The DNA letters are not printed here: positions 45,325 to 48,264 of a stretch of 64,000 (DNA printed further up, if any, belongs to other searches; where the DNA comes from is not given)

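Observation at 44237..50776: Luciferase-free LuxE/LuxC operon with acetyltransferase and exporter: candidate novel small-molecule pathway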

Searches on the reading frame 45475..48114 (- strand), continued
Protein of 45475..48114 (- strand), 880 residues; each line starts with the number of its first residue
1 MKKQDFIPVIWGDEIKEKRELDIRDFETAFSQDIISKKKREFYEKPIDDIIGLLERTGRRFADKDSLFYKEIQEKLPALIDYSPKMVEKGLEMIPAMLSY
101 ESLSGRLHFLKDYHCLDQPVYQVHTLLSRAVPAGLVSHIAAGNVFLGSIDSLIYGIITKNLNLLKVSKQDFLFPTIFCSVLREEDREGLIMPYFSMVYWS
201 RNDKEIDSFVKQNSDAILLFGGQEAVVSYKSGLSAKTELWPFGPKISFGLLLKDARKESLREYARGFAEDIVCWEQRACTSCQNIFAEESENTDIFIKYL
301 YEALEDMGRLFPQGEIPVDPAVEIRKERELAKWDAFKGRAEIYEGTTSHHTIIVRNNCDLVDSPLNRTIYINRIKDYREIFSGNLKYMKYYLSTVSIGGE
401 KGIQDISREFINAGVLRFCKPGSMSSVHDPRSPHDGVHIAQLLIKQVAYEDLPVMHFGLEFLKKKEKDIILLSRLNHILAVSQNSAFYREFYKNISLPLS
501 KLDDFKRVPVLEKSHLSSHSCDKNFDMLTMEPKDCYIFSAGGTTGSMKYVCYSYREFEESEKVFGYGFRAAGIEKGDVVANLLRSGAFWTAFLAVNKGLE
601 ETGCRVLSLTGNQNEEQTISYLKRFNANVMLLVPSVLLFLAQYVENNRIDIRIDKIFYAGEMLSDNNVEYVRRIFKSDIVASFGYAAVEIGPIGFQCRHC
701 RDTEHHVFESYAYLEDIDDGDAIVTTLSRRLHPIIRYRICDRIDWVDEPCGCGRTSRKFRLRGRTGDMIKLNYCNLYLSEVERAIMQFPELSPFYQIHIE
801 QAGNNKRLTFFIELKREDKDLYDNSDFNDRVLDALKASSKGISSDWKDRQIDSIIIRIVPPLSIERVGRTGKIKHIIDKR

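Call 21: find_encoding_contigs(protein=P0031, flank=10000, max_places=2)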
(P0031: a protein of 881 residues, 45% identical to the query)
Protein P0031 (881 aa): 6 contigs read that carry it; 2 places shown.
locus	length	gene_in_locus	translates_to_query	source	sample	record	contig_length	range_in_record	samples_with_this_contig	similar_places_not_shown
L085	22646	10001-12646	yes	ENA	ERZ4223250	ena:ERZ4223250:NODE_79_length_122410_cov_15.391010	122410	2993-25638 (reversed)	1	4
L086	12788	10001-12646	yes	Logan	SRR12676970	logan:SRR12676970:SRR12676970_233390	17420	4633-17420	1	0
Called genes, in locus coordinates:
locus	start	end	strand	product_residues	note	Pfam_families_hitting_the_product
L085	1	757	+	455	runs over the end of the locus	PF00860:Xan_ur_permease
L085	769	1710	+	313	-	PF00551:Formyl_trans_N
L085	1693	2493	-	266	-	PF11345:DUF3147 (weak)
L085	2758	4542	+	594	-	PF13091:PLDc_2, PF18962:Por_Secre_tail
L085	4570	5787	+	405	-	PF05977:MFS_3, PF07690:MFS_1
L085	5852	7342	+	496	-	PF13581:HATPase_c_2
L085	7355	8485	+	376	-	PF04443:LuxE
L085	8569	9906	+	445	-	PF12588:PSDC, PF02666:PS_Dcarbxylase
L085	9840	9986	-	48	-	-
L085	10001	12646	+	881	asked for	PF05893:LuxC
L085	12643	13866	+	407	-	PF04326:SLFN_AlbA_2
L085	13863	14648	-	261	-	PF04338:DUF481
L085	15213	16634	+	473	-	PF00171:Aldedh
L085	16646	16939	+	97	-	PF01740:STAS, PF13466:STAS_2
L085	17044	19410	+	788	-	PF02743:dCache_1, PF22673:MCP-like_PDC_1, PF17201:Cache_3-Cache_2 (weak), PF00672:HAMP, PF07228:SpoIIE, PF13581:HATPase_c_2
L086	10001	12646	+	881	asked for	PF05893:LuxC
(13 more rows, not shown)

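Call 28: search_solved_structures(query=window:45475-48114:-, max_evalue=0.001, show_alignments=3)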
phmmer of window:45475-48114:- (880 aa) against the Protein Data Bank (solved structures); distinct sequences matched with E-value up to 0.001: 9.
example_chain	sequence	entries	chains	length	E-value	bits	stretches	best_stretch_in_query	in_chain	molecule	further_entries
4r1l_A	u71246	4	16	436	3.3e-32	114.6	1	459-822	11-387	Phenylacetate-coenzyme A ligase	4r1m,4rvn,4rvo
7xc6_A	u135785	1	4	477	4e-25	91.1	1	17-450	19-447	Long-chain acyl-protein thioester reductase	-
2y4o_A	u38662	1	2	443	1.6e-22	82.5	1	499-817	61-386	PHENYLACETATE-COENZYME A LIGASE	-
2y27_A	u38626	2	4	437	1.1e-21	79.7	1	466-880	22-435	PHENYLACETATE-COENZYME A LIGASE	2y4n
9s3l_A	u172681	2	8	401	4.1e-14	54.7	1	471-791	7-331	Phenylacetate-CoA ligase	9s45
6siw_A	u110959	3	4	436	1.5e-08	36.3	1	472-789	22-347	PaaK-like ligase (AMP-dependent synthetase and ligase) | AMP-dependent synthetase and ligase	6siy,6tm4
6siw_B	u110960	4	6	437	1.5e-08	36.3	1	472-789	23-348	PaaK-like ligase (AMP-dependent synthetase and ligase) | AMP-dependent synthetase and ligase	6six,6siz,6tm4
6wuq_A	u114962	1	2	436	1.1e-07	33.5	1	472-789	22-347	AjiA1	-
6hdw_A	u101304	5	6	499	1.4e-05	26.5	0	720-798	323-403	2-hydroxyisobutyryl-CoA synthetase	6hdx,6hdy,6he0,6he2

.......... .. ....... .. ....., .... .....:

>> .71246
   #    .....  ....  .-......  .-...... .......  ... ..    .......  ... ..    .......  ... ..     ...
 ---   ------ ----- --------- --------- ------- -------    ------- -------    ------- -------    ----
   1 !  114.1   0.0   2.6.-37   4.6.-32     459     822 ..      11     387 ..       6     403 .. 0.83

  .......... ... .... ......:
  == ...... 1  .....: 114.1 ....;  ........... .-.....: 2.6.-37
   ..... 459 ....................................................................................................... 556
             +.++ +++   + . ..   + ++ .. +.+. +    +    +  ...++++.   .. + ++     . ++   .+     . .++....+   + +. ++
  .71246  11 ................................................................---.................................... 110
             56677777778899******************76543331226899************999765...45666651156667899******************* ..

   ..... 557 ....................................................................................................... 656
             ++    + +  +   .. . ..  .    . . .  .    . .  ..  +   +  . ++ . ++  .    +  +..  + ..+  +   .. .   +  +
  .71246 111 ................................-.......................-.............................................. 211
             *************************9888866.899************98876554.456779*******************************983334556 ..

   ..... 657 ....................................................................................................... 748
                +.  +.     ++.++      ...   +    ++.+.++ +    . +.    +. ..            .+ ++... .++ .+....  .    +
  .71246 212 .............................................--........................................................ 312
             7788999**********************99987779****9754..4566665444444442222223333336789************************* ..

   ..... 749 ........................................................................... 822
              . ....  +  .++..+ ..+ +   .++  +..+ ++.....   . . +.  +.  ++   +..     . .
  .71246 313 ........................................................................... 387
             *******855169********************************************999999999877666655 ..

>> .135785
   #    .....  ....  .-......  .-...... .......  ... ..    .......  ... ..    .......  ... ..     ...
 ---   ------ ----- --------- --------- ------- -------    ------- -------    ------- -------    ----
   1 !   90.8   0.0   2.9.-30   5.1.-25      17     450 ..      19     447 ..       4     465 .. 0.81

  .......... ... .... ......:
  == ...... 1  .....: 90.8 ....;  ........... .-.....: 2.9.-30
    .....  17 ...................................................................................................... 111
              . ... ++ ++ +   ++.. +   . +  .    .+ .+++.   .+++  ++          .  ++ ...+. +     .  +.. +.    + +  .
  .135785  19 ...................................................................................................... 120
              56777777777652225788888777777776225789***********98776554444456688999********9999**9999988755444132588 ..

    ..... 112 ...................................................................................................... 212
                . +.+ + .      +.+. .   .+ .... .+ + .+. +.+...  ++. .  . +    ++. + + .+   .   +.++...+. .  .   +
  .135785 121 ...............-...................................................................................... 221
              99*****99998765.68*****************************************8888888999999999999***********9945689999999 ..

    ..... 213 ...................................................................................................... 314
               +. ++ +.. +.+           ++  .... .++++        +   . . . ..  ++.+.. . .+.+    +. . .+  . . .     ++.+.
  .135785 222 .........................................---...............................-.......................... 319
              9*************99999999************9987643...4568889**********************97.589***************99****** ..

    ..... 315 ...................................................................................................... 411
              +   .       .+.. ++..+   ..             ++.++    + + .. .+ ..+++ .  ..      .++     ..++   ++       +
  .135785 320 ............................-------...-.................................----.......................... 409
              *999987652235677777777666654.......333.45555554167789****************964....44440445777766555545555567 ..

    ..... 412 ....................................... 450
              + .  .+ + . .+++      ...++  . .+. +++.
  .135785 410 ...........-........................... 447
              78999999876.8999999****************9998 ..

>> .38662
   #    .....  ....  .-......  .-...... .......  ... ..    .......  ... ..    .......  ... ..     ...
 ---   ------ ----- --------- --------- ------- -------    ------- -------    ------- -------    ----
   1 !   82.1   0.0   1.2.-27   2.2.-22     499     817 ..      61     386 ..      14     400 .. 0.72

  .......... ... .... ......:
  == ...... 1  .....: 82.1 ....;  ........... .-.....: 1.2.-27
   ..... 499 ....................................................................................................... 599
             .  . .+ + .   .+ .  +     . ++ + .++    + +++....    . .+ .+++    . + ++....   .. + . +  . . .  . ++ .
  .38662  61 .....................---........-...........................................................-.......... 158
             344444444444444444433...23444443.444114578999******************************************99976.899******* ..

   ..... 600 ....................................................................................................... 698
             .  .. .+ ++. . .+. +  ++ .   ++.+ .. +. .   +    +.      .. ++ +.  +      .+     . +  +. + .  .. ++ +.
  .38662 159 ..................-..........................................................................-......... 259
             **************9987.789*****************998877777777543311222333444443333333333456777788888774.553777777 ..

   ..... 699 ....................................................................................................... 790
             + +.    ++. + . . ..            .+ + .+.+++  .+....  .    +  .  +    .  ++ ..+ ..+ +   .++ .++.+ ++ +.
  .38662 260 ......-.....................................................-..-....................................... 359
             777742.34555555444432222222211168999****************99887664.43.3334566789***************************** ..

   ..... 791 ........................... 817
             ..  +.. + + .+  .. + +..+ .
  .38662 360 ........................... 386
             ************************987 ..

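Call 74: search_dna_similar(query=window:45475-48114:-, collection=plasmids, mode=protein, max_rows=25, max_evalue=1e-8)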
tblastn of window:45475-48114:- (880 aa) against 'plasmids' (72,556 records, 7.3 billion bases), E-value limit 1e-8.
Records with a match: 223; places in all: 247; records where one place covers at least 80% of the query: 6.
Best place of each record, by identity: <60% 223.
By first word of the organism name: Pseudosulfitobacter 19; Paracoccus 16; Azospirillum 15; Deinococcus 15; Pantoea 13; Streptomyces 11; Rhizobium 11; Haloferax 8; Sinorhizobium 6; Bacillus 5; and 61 more.
By predicted mobility (MOB-suite, as given by PLSDB): non-mobilizable 179; conjugative 23; mobilizable 21.
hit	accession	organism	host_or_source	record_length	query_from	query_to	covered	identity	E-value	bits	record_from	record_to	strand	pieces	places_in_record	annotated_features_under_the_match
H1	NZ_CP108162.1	Streptomyces sp. NBC_00158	-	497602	131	880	85%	24.2%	9e-46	186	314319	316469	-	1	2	acyl-CoA reductase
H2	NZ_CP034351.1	Streptomyces sp. W1SF4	-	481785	131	878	85%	24.2%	2e-44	182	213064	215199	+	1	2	acyl-CoA reductase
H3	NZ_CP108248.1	Kitasatospora sp. NBC_00070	-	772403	131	880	85%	23.6%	3e-49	197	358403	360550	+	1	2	acyl-CoA reductase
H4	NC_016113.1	Streptantibioticus cattleyicolor NRRL 8057 = DSM 46488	-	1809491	131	880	85%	22.7%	5e-44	181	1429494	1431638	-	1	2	none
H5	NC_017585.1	Streptantibioticus cattleyicolor NRRL 8057 = DSM 46488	-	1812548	131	880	85%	22.7%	5e-44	181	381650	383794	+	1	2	none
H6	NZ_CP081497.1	Streptomyces sp. BHT-5-2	whole organism,plant soil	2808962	131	880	85%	22.5%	2e-46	188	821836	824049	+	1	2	none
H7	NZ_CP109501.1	Streptomyces sp. NBC_01426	-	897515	131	771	73%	24.1%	2e-40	169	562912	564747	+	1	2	acyl-CoA reductase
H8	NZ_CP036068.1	Bacillus mycoides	cell culture,soil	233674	460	880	48%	29.6%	2e-54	213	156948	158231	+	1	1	AMP-binding protein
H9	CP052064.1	Bacillus thuringiensis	soil sample,soil sample from Harissa ...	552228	460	880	48%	29.2%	4e-54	212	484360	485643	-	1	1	phenylacetate--CoA ligase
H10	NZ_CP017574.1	Bacillus thuringiensis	whole organism,soil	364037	460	880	48%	29.2%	7e-54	212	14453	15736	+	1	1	AMP-binding protein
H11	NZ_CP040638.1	Natrinema pallidum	Salt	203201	460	880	48%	28.5%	4e-36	155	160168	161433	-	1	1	paaK: phenylacetate--CoA ligase PaaK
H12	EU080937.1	haloarchaeon TuA4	-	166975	460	880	48%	28.1%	1e-34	151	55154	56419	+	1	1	record has no annotation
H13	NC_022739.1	Pseudomonas sp. VLB120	-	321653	389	821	49%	27.0%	2e-24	119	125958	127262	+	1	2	paaK: phenylacetate--CoA ligase PaaK | pcaF: 3-oxoadipyl-CoA thiolase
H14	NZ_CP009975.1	Pseudomonas putida S12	soil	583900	389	821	49%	27.0%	2e-24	119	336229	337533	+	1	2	paaK: phenylacetate--CoA ligase PaaK | pcaF: 3-oxoadipyl-CoA thiolase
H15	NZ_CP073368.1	Haloarcula sinaiiensis ATCC 33800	cell culture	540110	452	880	49%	27.2%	1e-28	132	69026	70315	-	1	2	paaK: phenylacetate--CoA ligase PaaK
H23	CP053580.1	Salmonella enterica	-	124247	468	880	47%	27.0%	2e-28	131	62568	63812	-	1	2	phenylacetate--CoA ligase family protein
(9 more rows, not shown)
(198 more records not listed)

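Call 75: get_annotated_region(hit=H23, flank=6000)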
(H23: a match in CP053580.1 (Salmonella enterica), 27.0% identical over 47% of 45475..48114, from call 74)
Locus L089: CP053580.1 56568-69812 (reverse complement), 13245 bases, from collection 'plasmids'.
description: Salmonella enterica strain 94-0093 plasmid unnamed, complete sequence
organism: Salmonella enterica (NCBI taxid 28901)
taxonomy: Bacteria; Pseudomonadota; Gammaproteobacteria; Enterobacterales; Enterobacteriaceae; Salmonella; Salmonella enterica
host: -; source: -; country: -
typing (MOB-suite, as given by PLSDB): conjugative; replicon IncFIB,IncFII,IncFII; relaxase MOBC,MOBF; mating-pair formation MPF_T
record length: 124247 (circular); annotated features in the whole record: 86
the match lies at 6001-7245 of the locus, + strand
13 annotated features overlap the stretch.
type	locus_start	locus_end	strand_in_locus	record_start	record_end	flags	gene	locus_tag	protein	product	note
CDS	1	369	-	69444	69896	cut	-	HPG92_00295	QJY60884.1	hypothetical protein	-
CDS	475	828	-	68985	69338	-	-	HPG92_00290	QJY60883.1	hypothetical protein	-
CDS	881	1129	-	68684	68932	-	-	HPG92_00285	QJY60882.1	DUF883 domain-containing protein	-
CDS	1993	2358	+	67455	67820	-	-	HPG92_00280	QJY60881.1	hypothetical protein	-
CDS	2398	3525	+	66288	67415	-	-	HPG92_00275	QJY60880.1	acyl-protein synthase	-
CDS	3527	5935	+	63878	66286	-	-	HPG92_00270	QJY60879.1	AMP-binding protein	-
CDS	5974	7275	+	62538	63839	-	-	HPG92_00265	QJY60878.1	phenylacetate--CoA ligase family protein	-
CDS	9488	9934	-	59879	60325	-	-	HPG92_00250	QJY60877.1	recombinase family protein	-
CDS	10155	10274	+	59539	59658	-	-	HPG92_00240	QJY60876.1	helix-turn-helix domain-containing protein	-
CDS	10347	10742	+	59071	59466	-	-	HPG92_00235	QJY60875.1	recombinase family protein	-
CDS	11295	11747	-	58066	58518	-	-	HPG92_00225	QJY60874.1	type II toxin-antitoxin system VapC family toxin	-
CDS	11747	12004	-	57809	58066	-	-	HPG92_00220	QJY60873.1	type II toxin-antitoxin system Phd/YefM family antitoxin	-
CDS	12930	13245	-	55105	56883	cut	-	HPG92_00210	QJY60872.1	sigma-54-dependent transcriptional regulator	-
